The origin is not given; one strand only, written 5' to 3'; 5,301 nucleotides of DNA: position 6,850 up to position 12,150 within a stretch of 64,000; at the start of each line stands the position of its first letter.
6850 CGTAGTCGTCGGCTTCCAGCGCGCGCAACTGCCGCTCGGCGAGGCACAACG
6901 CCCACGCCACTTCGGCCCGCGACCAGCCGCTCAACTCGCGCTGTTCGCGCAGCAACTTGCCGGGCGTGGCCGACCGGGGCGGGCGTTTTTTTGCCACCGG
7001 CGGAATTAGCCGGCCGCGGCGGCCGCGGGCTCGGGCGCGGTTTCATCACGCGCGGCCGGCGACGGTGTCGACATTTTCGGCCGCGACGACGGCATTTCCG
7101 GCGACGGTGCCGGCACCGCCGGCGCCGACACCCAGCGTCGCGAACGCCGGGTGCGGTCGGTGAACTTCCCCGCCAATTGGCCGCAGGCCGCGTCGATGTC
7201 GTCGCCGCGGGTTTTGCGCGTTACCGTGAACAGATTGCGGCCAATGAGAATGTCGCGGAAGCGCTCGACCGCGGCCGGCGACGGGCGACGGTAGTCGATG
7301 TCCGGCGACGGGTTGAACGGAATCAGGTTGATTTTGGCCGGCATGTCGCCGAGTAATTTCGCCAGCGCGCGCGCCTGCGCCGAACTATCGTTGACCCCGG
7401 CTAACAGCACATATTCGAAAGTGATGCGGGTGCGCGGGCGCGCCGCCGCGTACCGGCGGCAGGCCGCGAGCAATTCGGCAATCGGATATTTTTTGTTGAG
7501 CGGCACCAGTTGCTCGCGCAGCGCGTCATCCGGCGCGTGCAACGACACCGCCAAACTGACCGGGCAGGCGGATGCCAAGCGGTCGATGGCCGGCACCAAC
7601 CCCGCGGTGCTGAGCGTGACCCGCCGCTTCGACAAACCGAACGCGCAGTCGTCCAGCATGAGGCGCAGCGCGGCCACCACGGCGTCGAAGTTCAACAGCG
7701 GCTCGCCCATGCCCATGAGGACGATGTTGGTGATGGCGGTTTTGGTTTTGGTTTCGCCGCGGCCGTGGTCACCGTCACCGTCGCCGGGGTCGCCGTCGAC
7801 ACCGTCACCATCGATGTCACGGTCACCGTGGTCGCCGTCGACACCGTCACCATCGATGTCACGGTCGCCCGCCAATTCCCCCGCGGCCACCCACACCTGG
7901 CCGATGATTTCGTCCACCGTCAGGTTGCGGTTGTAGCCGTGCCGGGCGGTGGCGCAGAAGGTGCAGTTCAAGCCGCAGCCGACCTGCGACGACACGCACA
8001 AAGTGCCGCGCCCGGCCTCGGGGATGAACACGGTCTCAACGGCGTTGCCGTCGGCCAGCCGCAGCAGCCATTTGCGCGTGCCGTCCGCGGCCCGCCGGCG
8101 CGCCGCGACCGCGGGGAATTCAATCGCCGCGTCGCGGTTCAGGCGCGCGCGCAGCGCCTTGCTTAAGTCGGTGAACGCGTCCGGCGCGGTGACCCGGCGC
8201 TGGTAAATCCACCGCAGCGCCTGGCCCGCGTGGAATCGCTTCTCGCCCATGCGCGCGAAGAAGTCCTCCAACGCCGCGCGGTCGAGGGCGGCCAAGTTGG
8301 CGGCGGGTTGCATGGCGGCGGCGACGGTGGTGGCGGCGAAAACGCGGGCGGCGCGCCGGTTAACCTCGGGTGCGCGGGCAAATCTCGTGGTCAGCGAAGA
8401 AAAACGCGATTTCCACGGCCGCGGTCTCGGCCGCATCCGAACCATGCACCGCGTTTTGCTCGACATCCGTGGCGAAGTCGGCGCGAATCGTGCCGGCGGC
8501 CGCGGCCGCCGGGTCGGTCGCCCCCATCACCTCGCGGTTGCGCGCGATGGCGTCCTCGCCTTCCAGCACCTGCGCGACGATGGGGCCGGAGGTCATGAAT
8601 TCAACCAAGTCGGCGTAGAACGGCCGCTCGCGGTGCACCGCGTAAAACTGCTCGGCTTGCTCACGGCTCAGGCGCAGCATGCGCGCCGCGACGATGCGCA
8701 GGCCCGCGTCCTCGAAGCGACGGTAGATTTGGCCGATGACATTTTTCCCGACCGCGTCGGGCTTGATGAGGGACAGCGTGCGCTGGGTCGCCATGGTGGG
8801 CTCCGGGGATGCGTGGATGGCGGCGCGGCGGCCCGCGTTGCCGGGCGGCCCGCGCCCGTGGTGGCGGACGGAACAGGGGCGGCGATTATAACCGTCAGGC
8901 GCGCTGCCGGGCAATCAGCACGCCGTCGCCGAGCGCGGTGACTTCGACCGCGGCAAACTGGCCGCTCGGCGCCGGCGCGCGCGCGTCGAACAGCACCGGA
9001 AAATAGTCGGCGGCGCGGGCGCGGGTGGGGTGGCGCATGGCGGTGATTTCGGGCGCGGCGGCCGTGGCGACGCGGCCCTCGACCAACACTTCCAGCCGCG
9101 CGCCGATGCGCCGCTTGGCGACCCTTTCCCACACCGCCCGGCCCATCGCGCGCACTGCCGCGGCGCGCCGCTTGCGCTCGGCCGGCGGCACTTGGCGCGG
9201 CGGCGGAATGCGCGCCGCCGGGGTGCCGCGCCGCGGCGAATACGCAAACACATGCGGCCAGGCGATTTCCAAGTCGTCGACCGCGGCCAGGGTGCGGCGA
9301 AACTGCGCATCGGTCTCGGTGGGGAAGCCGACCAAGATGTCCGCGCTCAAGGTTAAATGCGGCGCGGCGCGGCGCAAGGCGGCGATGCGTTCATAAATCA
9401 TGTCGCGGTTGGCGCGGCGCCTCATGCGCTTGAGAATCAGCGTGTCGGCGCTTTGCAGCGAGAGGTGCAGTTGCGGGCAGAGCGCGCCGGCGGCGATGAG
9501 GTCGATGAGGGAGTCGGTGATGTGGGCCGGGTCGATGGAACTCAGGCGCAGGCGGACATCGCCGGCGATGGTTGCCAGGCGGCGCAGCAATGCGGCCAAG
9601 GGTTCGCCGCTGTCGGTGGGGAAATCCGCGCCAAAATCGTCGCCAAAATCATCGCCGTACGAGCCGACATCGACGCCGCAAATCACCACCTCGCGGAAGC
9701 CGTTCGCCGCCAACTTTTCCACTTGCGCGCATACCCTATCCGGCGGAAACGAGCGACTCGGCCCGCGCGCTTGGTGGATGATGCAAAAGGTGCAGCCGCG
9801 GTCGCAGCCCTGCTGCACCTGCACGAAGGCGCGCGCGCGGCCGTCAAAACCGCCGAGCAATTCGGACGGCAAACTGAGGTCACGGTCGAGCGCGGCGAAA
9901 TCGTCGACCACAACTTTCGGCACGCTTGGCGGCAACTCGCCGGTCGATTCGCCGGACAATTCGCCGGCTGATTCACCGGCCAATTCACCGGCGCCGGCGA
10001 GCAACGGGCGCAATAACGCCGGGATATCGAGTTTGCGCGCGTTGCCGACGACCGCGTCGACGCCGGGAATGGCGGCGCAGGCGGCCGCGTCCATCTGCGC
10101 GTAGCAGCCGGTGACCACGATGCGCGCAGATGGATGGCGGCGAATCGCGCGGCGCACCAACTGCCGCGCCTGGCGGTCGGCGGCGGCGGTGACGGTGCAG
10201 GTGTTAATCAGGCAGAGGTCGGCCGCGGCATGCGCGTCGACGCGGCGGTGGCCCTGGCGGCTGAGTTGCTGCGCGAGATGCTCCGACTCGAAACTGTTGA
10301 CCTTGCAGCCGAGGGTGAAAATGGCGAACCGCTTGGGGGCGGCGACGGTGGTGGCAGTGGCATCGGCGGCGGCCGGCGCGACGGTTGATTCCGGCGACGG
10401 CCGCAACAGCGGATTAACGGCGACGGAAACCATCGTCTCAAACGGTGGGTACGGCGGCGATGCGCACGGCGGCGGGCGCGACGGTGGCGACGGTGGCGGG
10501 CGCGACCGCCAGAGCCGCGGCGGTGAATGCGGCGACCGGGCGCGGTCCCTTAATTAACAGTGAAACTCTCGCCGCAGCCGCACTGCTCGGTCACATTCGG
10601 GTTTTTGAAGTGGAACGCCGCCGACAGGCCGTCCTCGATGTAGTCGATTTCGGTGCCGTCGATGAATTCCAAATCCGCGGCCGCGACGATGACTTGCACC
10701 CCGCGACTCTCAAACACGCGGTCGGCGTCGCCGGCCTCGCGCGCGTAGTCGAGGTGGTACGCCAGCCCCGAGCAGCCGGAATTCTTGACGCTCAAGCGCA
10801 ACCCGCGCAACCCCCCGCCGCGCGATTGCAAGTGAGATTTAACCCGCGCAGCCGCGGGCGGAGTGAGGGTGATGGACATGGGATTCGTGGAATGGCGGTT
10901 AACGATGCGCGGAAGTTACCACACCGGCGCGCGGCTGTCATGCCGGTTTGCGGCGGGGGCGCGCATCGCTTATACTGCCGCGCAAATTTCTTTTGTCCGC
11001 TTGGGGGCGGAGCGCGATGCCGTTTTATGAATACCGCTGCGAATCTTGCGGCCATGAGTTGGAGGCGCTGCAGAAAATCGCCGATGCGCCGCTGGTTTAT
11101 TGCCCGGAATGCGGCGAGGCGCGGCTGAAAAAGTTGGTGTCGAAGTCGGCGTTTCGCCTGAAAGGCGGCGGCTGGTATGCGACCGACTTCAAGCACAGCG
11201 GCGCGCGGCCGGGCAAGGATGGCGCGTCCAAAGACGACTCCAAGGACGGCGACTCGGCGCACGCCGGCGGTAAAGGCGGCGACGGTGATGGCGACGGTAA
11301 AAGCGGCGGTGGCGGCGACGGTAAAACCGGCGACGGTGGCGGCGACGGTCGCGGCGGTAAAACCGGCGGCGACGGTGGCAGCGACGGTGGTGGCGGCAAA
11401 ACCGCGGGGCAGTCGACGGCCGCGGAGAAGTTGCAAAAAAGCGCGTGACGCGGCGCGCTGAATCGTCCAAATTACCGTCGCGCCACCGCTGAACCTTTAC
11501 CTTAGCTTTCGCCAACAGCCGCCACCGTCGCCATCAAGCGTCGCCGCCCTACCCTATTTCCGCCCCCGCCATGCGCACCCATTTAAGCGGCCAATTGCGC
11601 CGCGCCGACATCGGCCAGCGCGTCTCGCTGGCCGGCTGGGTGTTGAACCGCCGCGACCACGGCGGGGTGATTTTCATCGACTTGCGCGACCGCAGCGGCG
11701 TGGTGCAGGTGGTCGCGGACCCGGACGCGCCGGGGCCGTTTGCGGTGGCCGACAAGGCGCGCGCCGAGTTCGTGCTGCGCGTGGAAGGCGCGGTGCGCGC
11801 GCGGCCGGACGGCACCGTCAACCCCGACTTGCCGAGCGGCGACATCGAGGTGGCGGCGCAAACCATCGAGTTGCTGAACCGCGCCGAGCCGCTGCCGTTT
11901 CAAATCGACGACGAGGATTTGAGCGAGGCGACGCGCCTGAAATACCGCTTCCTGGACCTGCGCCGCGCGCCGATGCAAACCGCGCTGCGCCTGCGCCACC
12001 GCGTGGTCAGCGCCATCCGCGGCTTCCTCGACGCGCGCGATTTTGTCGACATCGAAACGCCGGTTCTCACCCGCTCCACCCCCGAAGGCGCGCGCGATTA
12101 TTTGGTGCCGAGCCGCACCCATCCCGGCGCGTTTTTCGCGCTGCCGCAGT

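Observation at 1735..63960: GGTGAC-type hexamer arrays are read only as Gly-Asp inside genes and face the other way between genes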

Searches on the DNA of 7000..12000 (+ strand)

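Call 4: search_dna_similar(query=window:7000-12000:+, collection=plasmids, mode=near, max_rows=5)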
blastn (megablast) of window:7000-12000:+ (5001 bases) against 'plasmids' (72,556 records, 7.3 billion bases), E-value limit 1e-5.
No match.

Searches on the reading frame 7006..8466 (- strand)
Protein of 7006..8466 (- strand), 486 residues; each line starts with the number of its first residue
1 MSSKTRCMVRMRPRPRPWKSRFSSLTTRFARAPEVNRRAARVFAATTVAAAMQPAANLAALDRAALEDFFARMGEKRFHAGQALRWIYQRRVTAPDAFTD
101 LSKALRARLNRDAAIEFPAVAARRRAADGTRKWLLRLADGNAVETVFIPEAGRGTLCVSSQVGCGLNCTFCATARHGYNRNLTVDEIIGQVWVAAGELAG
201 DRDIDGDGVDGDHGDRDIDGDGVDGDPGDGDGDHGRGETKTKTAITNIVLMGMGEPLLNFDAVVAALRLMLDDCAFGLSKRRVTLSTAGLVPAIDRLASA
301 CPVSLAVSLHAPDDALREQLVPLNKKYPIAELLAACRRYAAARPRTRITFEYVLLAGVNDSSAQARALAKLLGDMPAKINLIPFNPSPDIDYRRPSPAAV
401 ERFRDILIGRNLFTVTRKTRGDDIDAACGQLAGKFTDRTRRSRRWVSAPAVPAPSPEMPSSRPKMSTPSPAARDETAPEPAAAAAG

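Call 7: search_protein_families(library=pfam, proteins=[window:7006-8466:-], max_evalue=0.001)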
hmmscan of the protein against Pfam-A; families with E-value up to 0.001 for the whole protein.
window:7006-8466:- (486 aa): 2 families
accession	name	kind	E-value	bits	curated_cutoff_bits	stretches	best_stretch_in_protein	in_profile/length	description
PF21016.3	RlmN_N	-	7.7e-19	67.7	24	1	57-115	2-60/60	Ribosomal RNA large subunit methyltransferase N-terminal domain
PF04055.27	Radical_SAM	-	1.7e-18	67.8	29.5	2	246-362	46-158/166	Radical SAM superfamily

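Call 10: find_related_loci(query=window:7006-8313:-, collection=genome_contigs, flank=10000)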
Query window:7006-8313:- (435 aa) in genome_contigs; peptide patterns used: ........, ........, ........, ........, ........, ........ (x = any residue, [..] = any of these).
600 stretches matched a pattern (row limit reached: there are more); 593 encode a relative of the query (tblastn E <= 1e-3); the best 80 are kept; 80 distinct loci.
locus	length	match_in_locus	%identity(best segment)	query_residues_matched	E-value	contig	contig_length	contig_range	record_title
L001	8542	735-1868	66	1-393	2e-166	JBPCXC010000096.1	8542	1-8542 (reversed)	MAG: bacterium isolate MAG_seacave_122 S1Ck127_3984461, whole genome shotgun sequence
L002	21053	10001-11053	60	5-393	2e-145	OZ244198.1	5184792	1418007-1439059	MAG: Arenicellales bacterium isolate acf98f22-c3a9-4478-9d88-117e57475e35 genome assembly, chromosome: 1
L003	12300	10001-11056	60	5-393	1e-144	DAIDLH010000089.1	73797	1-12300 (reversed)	MAG TPA_asm: Candidatus Muproteobacteria bacterium isolate clean426 k141_353013, whole genome shotgun sequence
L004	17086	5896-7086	58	5-405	1e-144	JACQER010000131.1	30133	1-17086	MAG: Gammaproteobacteria bacterium isolate NC_groundwater_1026_Pr1_S-0.65um_62_16 Montesol18_Sp65_coassembly_scaffold_84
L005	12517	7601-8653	60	6-393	2e-143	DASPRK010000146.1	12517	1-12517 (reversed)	MAG TPA_asm: Candidatus Methylomirabilis sp. isolate SMAG_U12223 k141_2339653, whole genome shotgun sequence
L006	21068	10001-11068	57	6-398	7e-142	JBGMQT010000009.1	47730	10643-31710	MAG: Acidiferrobacterales bacterium isolate N04_metabat2_bin.86 NODE_63_length_47730_cov_18.117210, whole genome shotgun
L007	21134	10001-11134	56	6-404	1e-141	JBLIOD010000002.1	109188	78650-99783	MAG: Gammaproteobacteria bacterium isolate 3300053785_172 Ga0535658_0000117, whole genome shotgun sequence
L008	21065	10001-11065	58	5-396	9e-141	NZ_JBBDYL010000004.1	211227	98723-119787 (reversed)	MAG: Sulfuricaulis sp. isolate LejiaD_57_21 Lejia_D_113_length_211227_cov_12, whole genome shotgun sequence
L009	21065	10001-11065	56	6-393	5e-140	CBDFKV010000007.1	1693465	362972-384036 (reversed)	MAG: Candidatus Poriferihabitaceae bacterium isolate 00d3c309-94a0-453a-b397-66eaa8c2d1e2 genome assembly, contig: conti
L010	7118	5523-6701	55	6-420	7e-140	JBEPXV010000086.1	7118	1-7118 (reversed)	MAG: Gammaproteobacteria bacterium isolate 02_S197.semibin_refined.117_sub NODE_5294_length_7118_cov_7.396510, whole gen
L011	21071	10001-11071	56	3-392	1e-138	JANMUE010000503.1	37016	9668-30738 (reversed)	MAG: Lysobacterales bacterium isolate SOY_29_concoct_220_sub SOY_29_k141_4141604, whole genome shotgun sequence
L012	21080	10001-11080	57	6-401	6e-137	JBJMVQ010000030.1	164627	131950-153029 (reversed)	MAG: Sulfurifustis sp. isolate 12C18O_168h_50_P09_coass_bin_11 k141_1644184, whole genome shotgun sequence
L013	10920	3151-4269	57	6-415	2e-136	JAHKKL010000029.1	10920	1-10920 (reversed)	MAG: Gammaproteobacteria bacterium isolate CR_Sed_300A_bin.101 scaffold_421, whole genome shotgun sequence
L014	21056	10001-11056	58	5-393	5e-136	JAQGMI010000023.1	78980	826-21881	MAG: Betaproteobacteria bacterium isolate RYN_557 scaffold_2375427, whole genome shotgun sequence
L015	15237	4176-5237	56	6-395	5e-136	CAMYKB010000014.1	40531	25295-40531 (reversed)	MAG: uncultured Gammaproteobacteria bacterium isolate ES_M_Gamma_082 genome assembly, contig: scaffold_616, whole genome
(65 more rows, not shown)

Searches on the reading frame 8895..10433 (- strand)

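Call 7: search_protein_families(library=pfam, proteins=[window:8895-10433:-], max_evalue=0.001)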
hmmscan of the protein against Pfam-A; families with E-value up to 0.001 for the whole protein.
window:8895-10433:- (512 aa): 2 families
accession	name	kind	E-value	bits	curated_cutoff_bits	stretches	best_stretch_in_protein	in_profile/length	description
PF00919.26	UPF0004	-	8.8e-25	87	27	1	35-130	1-98/98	Uncharacterized protein family UPF0004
PF04055.27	Radical_SAM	-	2.7e-21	76.9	29.5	1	205-383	2-164/166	Radical SAM superfamily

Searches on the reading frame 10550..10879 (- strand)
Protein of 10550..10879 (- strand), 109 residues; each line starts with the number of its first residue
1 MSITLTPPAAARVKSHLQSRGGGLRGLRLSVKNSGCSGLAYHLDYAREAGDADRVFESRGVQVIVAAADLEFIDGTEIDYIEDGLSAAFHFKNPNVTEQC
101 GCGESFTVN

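Call 7: search_protein_families(library=pfam, proteins=[window:10550-10879:-], max_evalue=0.001)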
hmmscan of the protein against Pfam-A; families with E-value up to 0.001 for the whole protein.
window:10550-10879:- (109 aa): 1 family
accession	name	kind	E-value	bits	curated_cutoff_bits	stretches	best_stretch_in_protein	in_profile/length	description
PF01521.26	Fe-S_biosyn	-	2.4e-21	76.5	26.3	1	1-104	1-110/110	Iron-sulphur cluster biosynthesis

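Call 13: find_encoding_contigs(protein=window:10550-10879:-, flank=10000, max_places=10)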
Protein window:10550-10879:- (109 aa): 23 contigs read that carry it; 10 places shown.
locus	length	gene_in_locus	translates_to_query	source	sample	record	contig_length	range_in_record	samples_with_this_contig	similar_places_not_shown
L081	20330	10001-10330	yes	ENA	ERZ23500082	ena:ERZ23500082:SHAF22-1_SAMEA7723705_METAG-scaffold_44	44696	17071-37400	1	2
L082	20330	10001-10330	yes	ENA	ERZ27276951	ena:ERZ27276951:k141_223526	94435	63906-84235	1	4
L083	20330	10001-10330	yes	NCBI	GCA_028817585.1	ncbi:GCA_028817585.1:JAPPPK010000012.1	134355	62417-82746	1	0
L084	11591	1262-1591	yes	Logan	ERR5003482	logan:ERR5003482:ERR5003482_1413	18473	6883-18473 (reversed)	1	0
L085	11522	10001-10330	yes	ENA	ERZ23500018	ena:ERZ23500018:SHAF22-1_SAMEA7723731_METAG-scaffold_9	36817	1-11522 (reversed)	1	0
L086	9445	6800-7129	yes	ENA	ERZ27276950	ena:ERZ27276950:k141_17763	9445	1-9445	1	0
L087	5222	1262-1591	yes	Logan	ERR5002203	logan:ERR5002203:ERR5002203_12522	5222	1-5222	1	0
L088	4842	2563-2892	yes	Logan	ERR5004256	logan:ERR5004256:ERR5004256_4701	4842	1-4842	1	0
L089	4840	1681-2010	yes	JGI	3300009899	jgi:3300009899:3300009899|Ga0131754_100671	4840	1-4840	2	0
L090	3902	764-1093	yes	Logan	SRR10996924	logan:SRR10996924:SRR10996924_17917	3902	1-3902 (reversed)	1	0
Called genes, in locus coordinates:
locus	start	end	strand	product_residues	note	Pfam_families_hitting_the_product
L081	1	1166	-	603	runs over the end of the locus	PF00009:GTP_EFTU, PF00679:EFG_C, PF06421:LepA_C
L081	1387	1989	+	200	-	PF01121:CoaE, PF13238:AAA_18 (faint)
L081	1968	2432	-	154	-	PF00293:NUDIX, PF14815:NUDIX_4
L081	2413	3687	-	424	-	PF01960:ArgJ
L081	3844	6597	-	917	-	PF07517:SecA_DEAD, PF00270:DEAD (weak), PF01043:SecA_PP_bind, PF21090:P-loop_SecA, PF07516:SecA_SW, PF02810:SEC-C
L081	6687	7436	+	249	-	PF00899:ThiF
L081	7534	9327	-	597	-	PF01336:tRNA_anti-codon, PF00152:tRNA-synt_2, PF02938:GAD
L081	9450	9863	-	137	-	PF09723:Zn_ribbon_8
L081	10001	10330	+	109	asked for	PF01521:Fe-S_biosyn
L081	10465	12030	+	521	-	PF00919:UPF0004, PF04055:Radical_SAM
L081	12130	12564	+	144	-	PF00334:NDK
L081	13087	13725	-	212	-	-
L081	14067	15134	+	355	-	PF13413:HTH_25, PF13464:RodZ_C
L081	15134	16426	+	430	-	PF13393:tRNA-synt_His, PF00587:tRNA-synt_2b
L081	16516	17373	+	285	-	PF09976:TPR_21, PF13432:TPR_16 (weak)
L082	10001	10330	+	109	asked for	PF01521:Fe-S_biosyn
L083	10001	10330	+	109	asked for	PF01521:Fe-S_biosyn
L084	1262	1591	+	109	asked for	PF01521:Fe-S_biosyn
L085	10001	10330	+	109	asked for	PF01521:Fe-S_biosyn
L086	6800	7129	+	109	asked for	PF01521:Fe-S_biosyn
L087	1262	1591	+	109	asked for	PF01521:Fe-S_biosyn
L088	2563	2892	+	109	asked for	PF01521:Fe-S_biosyn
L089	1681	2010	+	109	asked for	PF01521:Fe-S_biosyn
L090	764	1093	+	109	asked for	PF01521:Fe-S_biosyn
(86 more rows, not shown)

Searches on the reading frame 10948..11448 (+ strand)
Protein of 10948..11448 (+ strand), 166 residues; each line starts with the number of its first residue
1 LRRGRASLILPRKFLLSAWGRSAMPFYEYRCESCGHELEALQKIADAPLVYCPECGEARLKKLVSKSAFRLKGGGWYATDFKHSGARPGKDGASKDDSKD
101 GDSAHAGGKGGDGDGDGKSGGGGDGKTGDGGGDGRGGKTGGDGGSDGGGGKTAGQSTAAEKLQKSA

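Call 7: search_protein_families(library=pfam, proteins=[window:10948-11448:+], max_evalue=0.001)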
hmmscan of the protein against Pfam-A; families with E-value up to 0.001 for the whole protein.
window:10948-11448:+ (166 aa): 1 family
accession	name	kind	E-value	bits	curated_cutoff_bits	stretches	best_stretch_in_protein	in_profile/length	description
PF09723.15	Zn_ribbon_8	-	1e-17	64.3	34.4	1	24-64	1-41/41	Zinc ribbon domain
